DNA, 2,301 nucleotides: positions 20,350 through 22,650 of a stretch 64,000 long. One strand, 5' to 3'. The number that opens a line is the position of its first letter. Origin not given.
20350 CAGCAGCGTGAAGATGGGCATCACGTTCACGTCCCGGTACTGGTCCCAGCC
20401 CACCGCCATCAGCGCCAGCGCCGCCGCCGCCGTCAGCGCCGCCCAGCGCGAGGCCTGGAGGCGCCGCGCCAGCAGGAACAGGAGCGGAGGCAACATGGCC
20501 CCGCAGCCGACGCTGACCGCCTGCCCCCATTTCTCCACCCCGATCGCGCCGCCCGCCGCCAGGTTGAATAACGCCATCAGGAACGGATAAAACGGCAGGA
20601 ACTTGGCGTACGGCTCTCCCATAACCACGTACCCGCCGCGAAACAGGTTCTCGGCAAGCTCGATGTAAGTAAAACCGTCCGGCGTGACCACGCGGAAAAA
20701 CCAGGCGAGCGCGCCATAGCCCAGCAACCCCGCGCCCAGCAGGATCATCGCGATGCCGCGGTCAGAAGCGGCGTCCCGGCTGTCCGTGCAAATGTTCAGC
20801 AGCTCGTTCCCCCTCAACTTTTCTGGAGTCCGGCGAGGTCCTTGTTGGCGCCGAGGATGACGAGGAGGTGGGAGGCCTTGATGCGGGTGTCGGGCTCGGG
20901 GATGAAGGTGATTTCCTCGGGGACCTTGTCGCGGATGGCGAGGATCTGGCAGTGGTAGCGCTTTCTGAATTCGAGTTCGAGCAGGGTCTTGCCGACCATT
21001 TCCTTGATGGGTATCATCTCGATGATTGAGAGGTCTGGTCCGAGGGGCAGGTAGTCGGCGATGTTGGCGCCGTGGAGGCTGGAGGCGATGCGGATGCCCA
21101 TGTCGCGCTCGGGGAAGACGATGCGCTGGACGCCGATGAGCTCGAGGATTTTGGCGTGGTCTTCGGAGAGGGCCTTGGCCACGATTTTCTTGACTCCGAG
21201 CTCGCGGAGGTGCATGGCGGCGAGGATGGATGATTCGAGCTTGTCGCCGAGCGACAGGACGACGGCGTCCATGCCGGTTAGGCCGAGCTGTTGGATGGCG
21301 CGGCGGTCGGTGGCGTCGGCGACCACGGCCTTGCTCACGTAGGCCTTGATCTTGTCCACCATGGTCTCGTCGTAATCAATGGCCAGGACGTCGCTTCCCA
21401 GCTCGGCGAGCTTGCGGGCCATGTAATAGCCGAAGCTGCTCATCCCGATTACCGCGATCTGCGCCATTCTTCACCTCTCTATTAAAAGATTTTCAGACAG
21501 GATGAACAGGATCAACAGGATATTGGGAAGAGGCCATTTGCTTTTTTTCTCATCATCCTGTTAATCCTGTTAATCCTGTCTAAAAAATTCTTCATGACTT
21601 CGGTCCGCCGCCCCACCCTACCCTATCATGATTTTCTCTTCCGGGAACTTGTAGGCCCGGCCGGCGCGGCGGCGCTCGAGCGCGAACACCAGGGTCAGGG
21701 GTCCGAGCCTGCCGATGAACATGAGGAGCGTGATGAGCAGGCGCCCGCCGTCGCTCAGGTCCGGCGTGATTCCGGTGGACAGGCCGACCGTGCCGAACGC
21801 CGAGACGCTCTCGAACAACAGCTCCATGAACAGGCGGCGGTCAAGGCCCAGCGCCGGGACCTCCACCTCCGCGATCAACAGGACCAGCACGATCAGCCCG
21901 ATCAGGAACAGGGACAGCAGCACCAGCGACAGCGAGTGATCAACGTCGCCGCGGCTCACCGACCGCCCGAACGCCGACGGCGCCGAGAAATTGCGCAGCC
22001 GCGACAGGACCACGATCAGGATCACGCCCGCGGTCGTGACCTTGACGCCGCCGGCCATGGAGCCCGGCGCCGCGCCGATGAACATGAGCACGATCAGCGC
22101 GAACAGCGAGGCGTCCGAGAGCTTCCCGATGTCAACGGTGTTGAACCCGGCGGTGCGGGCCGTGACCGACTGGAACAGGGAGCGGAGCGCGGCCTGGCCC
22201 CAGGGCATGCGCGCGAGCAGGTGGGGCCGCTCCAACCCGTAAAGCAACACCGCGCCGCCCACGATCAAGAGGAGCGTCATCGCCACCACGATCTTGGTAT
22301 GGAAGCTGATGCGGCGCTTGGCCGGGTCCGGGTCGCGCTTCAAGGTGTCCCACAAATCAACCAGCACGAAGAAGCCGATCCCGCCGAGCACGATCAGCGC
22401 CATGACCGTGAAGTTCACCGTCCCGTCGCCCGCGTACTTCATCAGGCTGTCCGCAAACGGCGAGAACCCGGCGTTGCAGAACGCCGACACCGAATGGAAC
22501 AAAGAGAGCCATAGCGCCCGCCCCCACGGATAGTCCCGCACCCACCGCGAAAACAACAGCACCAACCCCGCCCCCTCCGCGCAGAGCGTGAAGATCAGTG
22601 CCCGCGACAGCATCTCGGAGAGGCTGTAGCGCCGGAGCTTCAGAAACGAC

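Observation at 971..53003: AT-rich AGGAT-nonamer palindromes positioned immediately upstream of gene starts (four copies)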

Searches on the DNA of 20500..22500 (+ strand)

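Call 39: search_rna_families(source=window, threshold=evalue, max_evalue=10, start=20500, end=22500)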
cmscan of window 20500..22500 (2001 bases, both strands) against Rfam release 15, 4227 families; matches with E-value up to 10: 6.
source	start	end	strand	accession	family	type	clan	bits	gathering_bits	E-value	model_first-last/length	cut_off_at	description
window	21509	21595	+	RF04348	Plastid-psbM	Cis-reg;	-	24.7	52.7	1.3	1-79/79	no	Plastid-psbM 3UTR RNA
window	21486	21589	-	RF04164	MIR1507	Gene; miRNA;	-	22.6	73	0.042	1-107/107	no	MIR1507 microRNA precursor family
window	21482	21595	+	RF01911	MIR2118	Gene; miRNA;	-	21.8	85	0.25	1-170/170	no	MIR2118 microRNA precursor family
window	20850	20908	+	RF01276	sR53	Gene; snRNA; snoRNA; CD-box;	-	16.4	49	0.81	1-60/60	no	Small nucleolar RNA sR53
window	21605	21672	-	RF04265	mir-4650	Gene; miRNA;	-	16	80.7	8.6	1-97/97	no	mir-4650 microRNA precursor family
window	22171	22249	-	RF00457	IRES_mnt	Cis-reg; IRES;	-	14.8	100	0.69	90-172/203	no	Mnt IRES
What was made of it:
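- On Any Rfam RNA family: Around copy 2 there is only sub-threshold noise resembling miRNA precursors (call 39).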

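Call 68: search_dna_similar(query=window:21475-21600:+, collection=plasmids, mode=distant, max_evalue=0.01, max_rows=25)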
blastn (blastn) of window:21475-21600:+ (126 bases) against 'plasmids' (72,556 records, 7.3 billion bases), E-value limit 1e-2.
Records with a match: 3; places in all: 3; records where one place covers at least 80% of the query: 0.
Best place of each record, by identity: 90-95% 1; 80-90% 1; 60-80% 1.
By first word of the organism name: Spirosoma 2; Candidatus 1.
By predicted mobility (MOB-suite, as given by PLSDB): non-mobilizable 3.
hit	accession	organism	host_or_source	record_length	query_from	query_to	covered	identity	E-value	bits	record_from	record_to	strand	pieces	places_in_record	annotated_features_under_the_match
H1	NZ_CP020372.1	Candidatus Thiodictyon syntrophicum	meromictic lake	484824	32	116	67%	72.9%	8e-3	46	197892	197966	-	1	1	none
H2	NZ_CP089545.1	Spirosoma oryzicola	Single cell,Surface layer of rice grains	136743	78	113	29%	88.9%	2e-3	48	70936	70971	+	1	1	none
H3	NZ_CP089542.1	Spirosoma oryzicola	Single cell,Surface layer of rice grains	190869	81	113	26%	90.9%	8e-3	47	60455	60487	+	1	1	none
